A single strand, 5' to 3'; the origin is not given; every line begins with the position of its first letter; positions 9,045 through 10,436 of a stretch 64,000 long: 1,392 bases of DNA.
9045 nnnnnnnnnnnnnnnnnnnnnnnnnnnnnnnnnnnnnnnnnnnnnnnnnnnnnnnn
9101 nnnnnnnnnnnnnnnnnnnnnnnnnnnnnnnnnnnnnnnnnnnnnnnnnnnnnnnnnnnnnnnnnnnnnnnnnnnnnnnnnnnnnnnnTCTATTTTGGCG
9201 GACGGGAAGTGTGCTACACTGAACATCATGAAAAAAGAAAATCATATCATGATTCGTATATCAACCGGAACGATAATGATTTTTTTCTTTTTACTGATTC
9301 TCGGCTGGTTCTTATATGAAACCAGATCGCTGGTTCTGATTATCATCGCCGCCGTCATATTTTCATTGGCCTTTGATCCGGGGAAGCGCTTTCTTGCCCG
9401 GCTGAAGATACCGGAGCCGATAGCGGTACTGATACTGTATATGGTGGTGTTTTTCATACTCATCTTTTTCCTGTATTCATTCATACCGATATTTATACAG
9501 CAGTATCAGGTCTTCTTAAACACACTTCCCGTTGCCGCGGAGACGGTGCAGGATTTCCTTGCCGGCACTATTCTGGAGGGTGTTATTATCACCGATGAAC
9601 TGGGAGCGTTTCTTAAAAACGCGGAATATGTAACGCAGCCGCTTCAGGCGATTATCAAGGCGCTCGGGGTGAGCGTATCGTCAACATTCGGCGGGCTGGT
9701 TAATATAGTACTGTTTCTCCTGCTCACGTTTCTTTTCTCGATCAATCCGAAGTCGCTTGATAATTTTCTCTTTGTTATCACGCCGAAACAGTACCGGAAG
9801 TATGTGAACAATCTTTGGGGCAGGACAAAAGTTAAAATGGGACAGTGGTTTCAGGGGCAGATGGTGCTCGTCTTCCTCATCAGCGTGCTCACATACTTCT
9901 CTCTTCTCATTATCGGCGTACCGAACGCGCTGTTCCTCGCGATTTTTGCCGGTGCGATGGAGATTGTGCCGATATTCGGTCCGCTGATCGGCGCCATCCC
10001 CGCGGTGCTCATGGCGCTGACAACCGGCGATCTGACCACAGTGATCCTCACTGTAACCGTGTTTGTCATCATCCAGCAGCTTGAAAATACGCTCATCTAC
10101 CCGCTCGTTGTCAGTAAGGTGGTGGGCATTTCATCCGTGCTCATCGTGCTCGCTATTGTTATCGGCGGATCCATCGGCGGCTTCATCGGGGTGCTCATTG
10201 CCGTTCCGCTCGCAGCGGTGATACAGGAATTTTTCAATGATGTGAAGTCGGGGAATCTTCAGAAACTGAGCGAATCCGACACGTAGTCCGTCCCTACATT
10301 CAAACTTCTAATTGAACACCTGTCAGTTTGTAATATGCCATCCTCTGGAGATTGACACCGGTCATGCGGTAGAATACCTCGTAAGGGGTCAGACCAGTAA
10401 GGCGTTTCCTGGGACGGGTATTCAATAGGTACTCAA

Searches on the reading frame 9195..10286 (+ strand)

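Call 25: search_protein_families(library=pfam, proteins=[window:9195-10286:+], max_evalue=0.0001)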
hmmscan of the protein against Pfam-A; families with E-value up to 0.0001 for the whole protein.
window:9195-10286:+ (363 aa): 1 family
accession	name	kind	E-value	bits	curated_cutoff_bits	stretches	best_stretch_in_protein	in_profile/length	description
PF01594.21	AI-2E_transport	-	6.5e-59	200.2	34.3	1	28-349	2-325/327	AI-2E family transporter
